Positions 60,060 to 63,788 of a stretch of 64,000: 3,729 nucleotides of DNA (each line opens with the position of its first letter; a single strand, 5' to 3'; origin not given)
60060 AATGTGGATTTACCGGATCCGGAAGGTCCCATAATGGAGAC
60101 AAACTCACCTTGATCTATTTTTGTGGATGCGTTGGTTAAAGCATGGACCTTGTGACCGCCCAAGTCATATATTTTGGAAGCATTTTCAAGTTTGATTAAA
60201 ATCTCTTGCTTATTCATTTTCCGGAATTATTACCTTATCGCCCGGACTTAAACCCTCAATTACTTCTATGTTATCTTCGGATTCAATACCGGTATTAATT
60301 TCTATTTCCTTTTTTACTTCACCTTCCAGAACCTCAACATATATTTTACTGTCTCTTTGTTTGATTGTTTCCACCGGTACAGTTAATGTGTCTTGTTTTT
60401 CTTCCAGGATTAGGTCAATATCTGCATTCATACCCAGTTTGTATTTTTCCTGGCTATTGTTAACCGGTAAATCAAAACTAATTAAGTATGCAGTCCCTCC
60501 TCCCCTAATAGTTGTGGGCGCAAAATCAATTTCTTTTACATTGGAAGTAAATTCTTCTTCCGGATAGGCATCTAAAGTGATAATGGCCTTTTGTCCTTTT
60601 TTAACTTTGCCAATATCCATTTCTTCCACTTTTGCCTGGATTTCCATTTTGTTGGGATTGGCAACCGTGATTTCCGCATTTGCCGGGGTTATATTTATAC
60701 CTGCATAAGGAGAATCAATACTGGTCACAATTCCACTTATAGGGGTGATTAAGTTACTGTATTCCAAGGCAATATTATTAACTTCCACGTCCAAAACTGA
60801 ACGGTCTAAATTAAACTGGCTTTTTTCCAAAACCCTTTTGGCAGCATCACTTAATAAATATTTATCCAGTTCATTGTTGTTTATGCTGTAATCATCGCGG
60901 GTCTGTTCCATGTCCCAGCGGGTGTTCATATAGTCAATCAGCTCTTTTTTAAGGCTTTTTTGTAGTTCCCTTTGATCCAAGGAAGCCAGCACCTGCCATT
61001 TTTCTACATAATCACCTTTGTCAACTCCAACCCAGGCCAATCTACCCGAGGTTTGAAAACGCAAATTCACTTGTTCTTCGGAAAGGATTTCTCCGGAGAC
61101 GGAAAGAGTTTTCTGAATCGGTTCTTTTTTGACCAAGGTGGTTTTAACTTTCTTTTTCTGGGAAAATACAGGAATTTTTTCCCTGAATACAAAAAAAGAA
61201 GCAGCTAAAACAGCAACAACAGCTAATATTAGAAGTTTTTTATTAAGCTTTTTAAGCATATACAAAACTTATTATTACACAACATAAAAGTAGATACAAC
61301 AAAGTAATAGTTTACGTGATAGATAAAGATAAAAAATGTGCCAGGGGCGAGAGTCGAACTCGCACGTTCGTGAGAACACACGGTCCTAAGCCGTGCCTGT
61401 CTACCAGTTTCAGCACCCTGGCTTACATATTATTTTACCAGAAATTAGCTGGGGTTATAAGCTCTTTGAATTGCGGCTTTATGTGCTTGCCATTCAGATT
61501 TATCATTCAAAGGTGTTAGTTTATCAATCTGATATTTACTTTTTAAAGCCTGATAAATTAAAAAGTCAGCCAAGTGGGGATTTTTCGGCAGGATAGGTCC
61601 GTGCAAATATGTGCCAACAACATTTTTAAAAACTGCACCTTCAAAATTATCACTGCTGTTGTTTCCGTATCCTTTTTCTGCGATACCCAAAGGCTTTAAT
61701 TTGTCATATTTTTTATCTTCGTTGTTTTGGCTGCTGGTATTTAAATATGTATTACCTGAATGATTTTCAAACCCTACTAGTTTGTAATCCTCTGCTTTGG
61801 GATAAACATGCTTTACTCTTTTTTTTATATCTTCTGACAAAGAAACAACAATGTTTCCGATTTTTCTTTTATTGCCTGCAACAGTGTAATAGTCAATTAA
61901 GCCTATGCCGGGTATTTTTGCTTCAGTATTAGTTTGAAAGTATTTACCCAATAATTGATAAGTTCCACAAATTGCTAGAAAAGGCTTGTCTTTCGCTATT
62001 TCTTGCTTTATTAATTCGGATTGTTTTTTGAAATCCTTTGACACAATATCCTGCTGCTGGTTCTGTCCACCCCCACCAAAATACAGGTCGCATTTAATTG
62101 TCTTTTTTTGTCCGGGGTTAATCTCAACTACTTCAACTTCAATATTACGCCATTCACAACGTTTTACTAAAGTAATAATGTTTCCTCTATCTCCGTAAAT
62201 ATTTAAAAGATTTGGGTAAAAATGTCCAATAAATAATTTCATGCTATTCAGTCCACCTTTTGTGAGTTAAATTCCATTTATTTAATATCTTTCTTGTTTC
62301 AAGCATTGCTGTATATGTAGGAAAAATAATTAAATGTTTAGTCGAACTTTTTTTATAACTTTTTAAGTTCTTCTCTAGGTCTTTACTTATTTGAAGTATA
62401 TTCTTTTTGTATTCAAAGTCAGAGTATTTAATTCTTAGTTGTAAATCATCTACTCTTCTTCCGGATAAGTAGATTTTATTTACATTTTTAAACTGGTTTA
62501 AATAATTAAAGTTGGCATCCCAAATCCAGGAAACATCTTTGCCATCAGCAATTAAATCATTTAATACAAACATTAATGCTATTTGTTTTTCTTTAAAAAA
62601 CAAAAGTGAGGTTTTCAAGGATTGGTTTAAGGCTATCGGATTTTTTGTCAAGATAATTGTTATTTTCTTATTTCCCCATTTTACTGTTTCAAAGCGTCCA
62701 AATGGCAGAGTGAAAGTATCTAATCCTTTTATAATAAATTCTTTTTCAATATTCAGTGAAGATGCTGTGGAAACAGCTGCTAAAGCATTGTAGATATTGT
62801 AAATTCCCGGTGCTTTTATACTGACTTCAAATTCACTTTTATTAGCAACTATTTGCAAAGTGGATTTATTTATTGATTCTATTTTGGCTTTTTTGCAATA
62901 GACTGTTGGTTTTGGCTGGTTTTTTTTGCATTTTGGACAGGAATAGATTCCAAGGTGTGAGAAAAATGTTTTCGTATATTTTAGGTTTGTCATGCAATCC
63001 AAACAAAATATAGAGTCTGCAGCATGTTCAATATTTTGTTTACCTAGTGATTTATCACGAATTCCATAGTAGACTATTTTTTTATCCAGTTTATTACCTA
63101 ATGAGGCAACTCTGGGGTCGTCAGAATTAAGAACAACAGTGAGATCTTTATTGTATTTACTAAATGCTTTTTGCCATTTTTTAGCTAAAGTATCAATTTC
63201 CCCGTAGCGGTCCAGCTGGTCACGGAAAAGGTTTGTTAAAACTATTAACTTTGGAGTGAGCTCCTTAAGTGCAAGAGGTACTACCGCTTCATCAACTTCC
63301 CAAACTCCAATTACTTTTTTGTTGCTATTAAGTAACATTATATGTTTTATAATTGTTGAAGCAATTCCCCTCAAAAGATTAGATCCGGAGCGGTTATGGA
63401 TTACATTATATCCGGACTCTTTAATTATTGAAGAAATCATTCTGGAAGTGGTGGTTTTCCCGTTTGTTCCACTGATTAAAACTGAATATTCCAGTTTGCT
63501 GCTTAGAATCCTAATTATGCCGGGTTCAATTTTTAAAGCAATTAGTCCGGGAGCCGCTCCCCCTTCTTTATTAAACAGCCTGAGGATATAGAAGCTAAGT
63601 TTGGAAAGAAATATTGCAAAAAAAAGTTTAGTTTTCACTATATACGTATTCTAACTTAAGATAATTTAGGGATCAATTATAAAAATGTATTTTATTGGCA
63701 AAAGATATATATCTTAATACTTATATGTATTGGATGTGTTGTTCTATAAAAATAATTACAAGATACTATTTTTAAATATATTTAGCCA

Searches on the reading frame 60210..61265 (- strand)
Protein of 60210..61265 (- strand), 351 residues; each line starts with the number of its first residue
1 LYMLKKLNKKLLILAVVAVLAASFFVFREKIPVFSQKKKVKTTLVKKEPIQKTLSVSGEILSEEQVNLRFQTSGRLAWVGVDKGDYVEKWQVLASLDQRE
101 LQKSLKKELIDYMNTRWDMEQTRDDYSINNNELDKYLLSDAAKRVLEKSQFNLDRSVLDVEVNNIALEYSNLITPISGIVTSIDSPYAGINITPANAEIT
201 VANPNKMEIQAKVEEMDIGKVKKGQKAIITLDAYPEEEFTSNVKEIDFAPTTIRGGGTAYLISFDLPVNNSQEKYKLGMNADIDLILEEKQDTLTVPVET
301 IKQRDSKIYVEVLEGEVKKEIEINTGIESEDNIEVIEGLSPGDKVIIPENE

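Call 10: search_protein_families(library=pfam, proteins=[window:60210-61265:-])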
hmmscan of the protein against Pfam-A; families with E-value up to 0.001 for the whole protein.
window:60210-61265:- (351 aa): 3 families
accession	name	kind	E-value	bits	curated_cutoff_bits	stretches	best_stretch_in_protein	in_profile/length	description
PF16576.10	HlyD_D23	-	1.8e-14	54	30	1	50-246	2-184/214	Barrel-sandwich domain of CusB or HlyD membrane-fusion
PF13437.12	HlyD_3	-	9.7e-08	33.2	22.2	1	174-273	4-101/106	HlyD family secretion protein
PF13533.13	Biotin_lipoyl_2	-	0.00099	19.3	29.8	0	66-97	1-32/32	Biotin-lipoyl like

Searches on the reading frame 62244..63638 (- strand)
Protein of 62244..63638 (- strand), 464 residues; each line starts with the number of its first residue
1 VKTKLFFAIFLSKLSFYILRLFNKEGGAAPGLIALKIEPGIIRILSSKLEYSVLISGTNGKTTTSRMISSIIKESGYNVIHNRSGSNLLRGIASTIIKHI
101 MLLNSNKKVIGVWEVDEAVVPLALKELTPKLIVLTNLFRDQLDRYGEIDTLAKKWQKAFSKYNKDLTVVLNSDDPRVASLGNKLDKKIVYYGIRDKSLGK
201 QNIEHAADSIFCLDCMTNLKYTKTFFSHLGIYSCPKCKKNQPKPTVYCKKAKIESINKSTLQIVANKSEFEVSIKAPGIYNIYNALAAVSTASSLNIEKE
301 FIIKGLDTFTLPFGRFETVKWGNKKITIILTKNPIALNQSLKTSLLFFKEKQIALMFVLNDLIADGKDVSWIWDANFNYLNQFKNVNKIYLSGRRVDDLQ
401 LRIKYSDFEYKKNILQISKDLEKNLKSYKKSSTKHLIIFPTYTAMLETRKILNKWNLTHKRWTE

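Call 10: search_protein_families(library=pfam, proteins=[window:62244-63638:-])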
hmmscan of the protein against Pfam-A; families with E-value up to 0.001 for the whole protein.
window:62244-63638:- (464 aa): 2 families
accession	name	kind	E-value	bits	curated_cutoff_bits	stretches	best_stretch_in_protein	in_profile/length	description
PF08353.15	MurT_C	-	5.2e-30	104.1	25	1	330-445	1-110/110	MurT ligase C-terminal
PF08245.18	Mur_ligase_M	-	5.1e-21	76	24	1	55-208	1-164/200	Mur ligase middle domain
